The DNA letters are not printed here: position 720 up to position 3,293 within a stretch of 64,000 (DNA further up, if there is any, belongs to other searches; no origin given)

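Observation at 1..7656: Three tandem paralogs of an uncharacterised polytopic membrane protein family with an inserted MTase/FAD-oxidoreductase pair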

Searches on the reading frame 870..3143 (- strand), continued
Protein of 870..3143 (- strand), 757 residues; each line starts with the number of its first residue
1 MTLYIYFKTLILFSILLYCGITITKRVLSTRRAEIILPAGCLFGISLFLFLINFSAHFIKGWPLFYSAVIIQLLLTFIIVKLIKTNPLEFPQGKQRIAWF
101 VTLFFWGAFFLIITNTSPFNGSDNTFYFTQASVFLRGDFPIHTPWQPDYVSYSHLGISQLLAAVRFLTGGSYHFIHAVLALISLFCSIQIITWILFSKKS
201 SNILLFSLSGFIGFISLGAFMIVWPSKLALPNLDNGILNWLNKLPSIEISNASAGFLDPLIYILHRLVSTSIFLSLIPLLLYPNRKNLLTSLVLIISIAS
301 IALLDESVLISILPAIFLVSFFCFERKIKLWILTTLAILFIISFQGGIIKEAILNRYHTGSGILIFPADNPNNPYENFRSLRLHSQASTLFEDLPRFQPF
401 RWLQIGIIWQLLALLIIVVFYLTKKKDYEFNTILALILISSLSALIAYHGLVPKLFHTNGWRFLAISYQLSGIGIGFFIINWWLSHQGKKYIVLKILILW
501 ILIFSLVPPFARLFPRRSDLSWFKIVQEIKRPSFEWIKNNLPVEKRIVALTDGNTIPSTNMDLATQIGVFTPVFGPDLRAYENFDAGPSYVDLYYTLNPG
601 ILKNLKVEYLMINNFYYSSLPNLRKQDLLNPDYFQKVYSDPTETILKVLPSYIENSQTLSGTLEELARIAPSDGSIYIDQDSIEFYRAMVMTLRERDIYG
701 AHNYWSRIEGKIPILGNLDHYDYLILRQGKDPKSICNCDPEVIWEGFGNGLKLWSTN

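Call 48: search_solved_structures(query=A3, max_evalue=10, show_alignments=3)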
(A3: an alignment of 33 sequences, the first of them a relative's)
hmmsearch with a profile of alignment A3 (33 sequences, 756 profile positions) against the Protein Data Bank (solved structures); distinct sequences matched with E-value up to 10: 5.
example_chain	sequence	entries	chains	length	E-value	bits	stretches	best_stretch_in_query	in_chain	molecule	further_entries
2zu7_A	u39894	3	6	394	0.53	11.6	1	622-711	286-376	Mannosyl-3-phosphoglycerate synthase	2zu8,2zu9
9flh_AA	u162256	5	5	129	2.4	9.4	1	564-614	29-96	LysM domain-containing protein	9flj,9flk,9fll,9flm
9fln_A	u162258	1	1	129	2.5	9.4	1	564-614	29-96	LysM domain-containing protein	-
8ba0_K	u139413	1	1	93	3.6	8.8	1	403-448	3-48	NADH-ubiquinone oxidoreductase chain 4L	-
8b9z_K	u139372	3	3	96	3.8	8.7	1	403-448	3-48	NADH-ubiquinone oxidoreductase chain 4L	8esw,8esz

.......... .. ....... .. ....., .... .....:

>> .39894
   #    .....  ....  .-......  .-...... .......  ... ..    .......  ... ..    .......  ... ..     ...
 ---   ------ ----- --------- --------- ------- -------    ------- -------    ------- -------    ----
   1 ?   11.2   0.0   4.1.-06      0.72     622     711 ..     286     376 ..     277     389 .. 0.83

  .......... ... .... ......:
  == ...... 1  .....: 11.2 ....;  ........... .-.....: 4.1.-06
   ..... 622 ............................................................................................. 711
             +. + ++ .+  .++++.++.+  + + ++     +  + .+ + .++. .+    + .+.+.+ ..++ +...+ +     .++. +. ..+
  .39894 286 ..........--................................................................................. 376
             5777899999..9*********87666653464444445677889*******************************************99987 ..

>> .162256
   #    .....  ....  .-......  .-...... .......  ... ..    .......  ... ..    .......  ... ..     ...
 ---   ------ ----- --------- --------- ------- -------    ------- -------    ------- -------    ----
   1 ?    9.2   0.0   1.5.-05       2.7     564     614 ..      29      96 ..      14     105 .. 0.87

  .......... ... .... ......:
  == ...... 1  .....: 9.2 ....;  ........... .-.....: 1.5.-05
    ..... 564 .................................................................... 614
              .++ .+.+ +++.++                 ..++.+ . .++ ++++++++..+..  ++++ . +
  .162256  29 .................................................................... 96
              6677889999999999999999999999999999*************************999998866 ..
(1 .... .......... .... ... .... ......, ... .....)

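Call 50: search_protein_families(library=pfam, proteins=[P0139, P0140, P0142, P0158, P0160, P0162, P0129, P0131, P0146, P0154], max_evalue=0.1)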
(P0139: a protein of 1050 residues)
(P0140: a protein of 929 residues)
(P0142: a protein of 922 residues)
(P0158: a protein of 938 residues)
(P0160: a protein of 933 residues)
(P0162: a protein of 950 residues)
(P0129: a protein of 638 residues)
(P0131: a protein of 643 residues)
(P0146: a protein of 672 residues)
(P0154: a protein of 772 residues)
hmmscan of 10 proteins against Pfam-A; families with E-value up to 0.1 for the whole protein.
P0139 (1050 aa): 1 family
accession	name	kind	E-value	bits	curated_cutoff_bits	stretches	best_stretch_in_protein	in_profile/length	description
PF22733.1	NNH1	-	0.044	14.3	27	1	77-138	86-143/177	NACHT N-terminal Helical domain 1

P0140 (929 aa): 0 families

P0142 (922 aa): 0 families

P0158 (938 aa): 0 families

P0160 (933 aa): 0 families

P0162 (950 aa): 0 families

P0129 (638 aa): 1 family
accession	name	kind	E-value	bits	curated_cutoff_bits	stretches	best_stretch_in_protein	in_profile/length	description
PF10060.15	DUF2298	-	1.5e-05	24.6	27.8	1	49-222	7-187/488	Uncharacterized membrane protein (DUF2298)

P0131 (643 aa): 0 families

P0146 (672 aa): 1 family
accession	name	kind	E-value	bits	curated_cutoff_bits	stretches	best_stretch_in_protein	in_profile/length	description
PF10060.15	DUF2298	-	1.1e-05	25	27.8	1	54-219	12-186/488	Uncharacterized membrane protein (DUF2298)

P0154 (772 aa): 1 family
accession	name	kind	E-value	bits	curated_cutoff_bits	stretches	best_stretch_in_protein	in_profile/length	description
PF22679.2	T1R_D3-like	-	0.029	15.2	27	1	620-737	21-131/158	Type I restriction enzyme subunit R domain 3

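Call 61: fold_search(model_id=the predicted structure, library=pdb)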
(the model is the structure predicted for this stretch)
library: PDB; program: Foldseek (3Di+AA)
matches with E <= 10: 206; with E <= 0.001: 0
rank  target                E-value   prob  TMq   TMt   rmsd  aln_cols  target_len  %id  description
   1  8if8_B                3.8e-03  1.00  0.35  0.41  15.6       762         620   10  Arabinosyltransferase AftA (released 2023-05-31)
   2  5ogl_A                1.1e-02  1.00  0.31  0.33  14.2       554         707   15  Structure of bacterial oligosaccharyltransferase PglB in complex with an acceptor peptide and an lipid-linked oligosac (released 2017-10-25)
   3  6gxc_A                3.4e-02  0.99  0.31  0.33  13.8       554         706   15  Bacterial oligosaccharyltransferase PglB in complex with an inhibitory peptide and a reactive lipid-linked oligosaccha (released 2018-11-14)
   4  7mxo_B                5.4e-02  0.11  0.09  0.08  29.7       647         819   12  CryoEM structure of human NKCC1 (released 2022-09-28)
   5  9okh                  1.6e-01  0.07  0.08  0.11  25.6       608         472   12  Cryo-EM structure of human SV2A in complex with UCBJ (released 2025-12-10)
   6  9oki                  1.6e-01  0.08  0.09  0.11  26.4       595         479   10  Cryo-EM structure of human SV2A in complex with UCBJ and UCB1244283 (released 2025-12-10)
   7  9okf                  2.2e-01  0.08  0.10  0.13  26.3       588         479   12  Cryo-EM structure of human SV2A in the apo state (released 2025-12-10)
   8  8wx1                  2.4e-01  0.09  0.11  0.14  24.8       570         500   13  Cryo-EM structure of mouse SLC15A3 (outward-facing open) (released 2024-10-30)
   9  6nph_A                3.2e-01  0.08  0.09  0.13  25.2       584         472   12  Structure of NKCC1 TM domain (released 2019-07-31)
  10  6qxa_B                4.3e-01  0.08  0.11  0.11  24.6       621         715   11  Structure of membrane bound pyrophosphatase from Thermotoga maritima in complex with imidodiphosphate and N-[(2-amino- (released 2019-04-10)
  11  6afw_A                4.9e-01  0.06  0.09  0.09  22.3       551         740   12  Proton pyrophosphatase-T228D mutant (released 2019-04-10)
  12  5i71_A                5.3e-01  0.04  0.09  0.11  25.5       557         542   11  X-ray structure of the ts3 human serotonin transporter complexed with s-citalopram at the central site (released 2016-04-13)
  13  8d2s_A                5.5e-01  0.08  0.09  0.13  22.9       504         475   11  Zebrafish MFSD2A isoform B in inward open ligand bound conformation (released 2023-05-10)
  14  8z1l                  5.5e-01  0.05  0.09  0.10  25.6       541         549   11  Cryo-EM structure of human norepinephrine transporter NET in the presence of the antidepressant atomoxetine in an outwar (released 2024-07-31)
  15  7qkr                  5.5e-01  0.04  0.09  0.06  30.1       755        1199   11  Cryo-EM structure of ABC transporter STE6-2p from Pichia pastoris with Verapamil at 3.2 A resolution (released 2022-10-26)
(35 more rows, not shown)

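Call 71: search_protein_families(library=pfam, proteins=[L008:12354-13313:+, L009:12361-13323:+], max_evalue=0.01)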
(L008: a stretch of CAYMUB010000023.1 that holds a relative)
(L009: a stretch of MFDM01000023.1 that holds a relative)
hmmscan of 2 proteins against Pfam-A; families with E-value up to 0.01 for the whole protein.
L008:12354-13313:+ (319 aa): 2 families
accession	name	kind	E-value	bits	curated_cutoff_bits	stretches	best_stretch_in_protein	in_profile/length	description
PF00535.33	Glycos_transf_2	-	5.2e-29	101.8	23.3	1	7-172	1-166/168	Glycosyl transferase family 2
PF10111.15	Glyco_tranf_2_2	-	4.6e-08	33.3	27.3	1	7-102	1-92/276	Glycosyltransferase like family 2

L009:12361-13323:+ (320 aa): 3 families
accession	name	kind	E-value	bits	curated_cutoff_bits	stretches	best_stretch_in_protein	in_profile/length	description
PF00535.33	Glycos_transf_2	-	6.3e-30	104.7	23.3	1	7-171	1-164/168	Glycosyl transferase family 2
PF10111.15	Glyco_tranf_2_2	-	1.1e-06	28.8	27.3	1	7-115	1-104/276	Glycosyltransferase like family 2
PF04123.18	DUF373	-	0.00086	19.3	28.3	0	21-62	84-124/335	Domain of unknown function (DUF373)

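Call 80: find_encoding_contigs(protein=P0003, flank=10000, max_places=1)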
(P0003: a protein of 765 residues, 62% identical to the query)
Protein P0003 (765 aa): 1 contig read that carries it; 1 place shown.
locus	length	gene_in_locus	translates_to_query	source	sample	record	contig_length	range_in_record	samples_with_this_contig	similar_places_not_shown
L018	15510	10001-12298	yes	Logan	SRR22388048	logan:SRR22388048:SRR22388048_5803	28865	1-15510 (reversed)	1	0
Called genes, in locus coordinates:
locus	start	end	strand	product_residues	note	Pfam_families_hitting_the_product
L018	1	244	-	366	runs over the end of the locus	PF13439:Glyco_transf_4, PF13579:Glyco_trans_4_4, PF20706:GT4-conflict, PF00534:Glycos_transf_1, PF13692:Glyco_trans_1_4, PF13524:Glyco_trans_1_2 (weak)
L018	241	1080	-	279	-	PF00535:Glycos_transf_2, PF10111:Glyco_tranf_2_2 (faint)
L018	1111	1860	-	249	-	PF00459:Inositol_P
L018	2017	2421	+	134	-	PF05523:FdtA, PF14667:Polysacc_synt_C (weak), PF07883:Cupin_2 (weak)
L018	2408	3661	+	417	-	PF08421:Methyltransf_13, PF13489:Methyltransf_23, PF13847:Methyltransf_31 (faint), PF08241:Methyltransf_11 (weak), PF08242:Methyltransf_12, PF08484:Methyltransf_14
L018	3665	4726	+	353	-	PF01073:3Beta_HSD, PF01370:Epimerase, PF02719:Polysacc_synt_2 (faint), PF16363:GDP_Man_Dehyd, PF07993:NAD_binding_4 (weak)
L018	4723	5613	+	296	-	PF01408:GFO_IDH_MocA, PF22725:GFO_IDH_MocA_C3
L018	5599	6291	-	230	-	PF00535:Glycos_transf_2, PF10111:Glyco_tranf_2_2 (weak), PF13641:Glyco_tranf_2_3 (weak)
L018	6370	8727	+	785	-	-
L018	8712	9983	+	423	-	PF00070:Pyr_redox (faint), PF00890:FAD_binding_2 (faint), PF01266:DAO, PF01593:Amino_oxidase, PF13450:NAD_binding_8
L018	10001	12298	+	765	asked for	-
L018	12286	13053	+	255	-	PF05148:Methyltransf_8 (weak), PF13489:Methyltransf_23, PF07021:MetW (weak), PF13847:Methyltransf_31, PF08241:Methyltransf_11, PF08242:Methyltransf_12, PF13649:Methyltransf_25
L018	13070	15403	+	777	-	-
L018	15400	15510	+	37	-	?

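Call 81: find_encoding_contigs(protein=P0012, flank=8000, max_places=1)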
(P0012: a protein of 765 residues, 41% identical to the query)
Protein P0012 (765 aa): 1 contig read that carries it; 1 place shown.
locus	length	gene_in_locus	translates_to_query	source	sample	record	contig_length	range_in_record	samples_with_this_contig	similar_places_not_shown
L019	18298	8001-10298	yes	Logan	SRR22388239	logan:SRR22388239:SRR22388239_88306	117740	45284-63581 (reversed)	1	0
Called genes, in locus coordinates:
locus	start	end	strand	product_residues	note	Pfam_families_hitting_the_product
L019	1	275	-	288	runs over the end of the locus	PF01209:Ubie_methyltran, PF02353:CMAS, PF13489:Methyltransf_23, PF07021:MetW, PF08241:Methyltransf_11, PF08242:Methyltransf_12, PF13649:Methyltransf_25, PF13847:Methyltransf_31, +2 more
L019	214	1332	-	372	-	PF20706:GT4-conflict (faint), PF13439:Glyco_transf_4, PF13579:Glyco_trans_4_4, PF00534:Glycos_transf_1, PF13692:Glyco_trans_1_4, PF13524:Glyco_trans_1_2 (weak)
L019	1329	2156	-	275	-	PF00535:Glycos_transf_2, PF10111:Glyco_tranf_2_2, PF13641:Glyco_tranf_2_3 (weak)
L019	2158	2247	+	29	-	-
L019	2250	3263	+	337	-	PF01073:3Beta_HSD, PF01370:Epimerase, PF04321:RmlD_sub_bind, PF05368:NmrA, PF07993:NAD_binding_4, PF13460:NAD_binding_10, PF16363:GDP_Man_Dehyd, PF07993:NAD_binding_4 (weak)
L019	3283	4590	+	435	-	PF00278:Orn_DAP_Arg_deC, PF01168:Ala_racemase_N (weak), PF02784:Orn_Arg_deC_N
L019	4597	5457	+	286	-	PF01209:Ubie_methyltran, PF08241:Methyltransf_11, PF08242:Methyltransf_12, PF13489:Methyltransf_23, PF13649:Methyltransf_25, PF13847:Methyltransf_31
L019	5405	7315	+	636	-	-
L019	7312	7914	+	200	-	-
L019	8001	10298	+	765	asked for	-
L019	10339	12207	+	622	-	-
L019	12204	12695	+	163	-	-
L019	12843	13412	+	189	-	PF13489:Methyltransf_23, PF07021:MetW (weak), PF13847:Methyltransf_31 (faint), PF08241:Methyltransf_11, PF08242:Methyltransf_12, PF13649:Methyltransf_25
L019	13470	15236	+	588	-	-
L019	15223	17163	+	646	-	-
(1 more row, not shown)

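Call 92: find_homologous_proteins(query=A3, max_evalue=0.00001)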
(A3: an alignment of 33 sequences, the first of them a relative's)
Query A3 (33 sequences) (930 aa, profile of the alignment): 9 proteins with E <= 0.00001 among 8000 candidates.
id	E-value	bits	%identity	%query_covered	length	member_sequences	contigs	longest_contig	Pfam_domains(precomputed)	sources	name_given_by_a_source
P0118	9.8e-176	604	100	100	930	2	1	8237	-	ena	-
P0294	4.6e-161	556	82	94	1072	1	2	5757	-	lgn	-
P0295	8.8e-158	545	25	79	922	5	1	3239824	-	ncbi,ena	-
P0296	5.2e-135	470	66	94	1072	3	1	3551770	-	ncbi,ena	-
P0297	6.2e-134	466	66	94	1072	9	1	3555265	-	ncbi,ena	-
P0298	7.3e-61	224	26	74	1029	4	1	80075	-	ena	-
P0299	3.7e-10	57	32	11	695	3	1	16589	PF20176.4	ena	-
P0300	2.3e-8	51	26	24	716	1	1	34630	-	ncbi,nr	ncbi:MAG TPA: hypothetical protein VNE62_08580 [Actinomycetota bacterium]|nr:hypothetical protein [A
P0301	2.5e-6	44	30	5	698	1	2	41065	PF20176.4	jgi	jgi:hypothetical protein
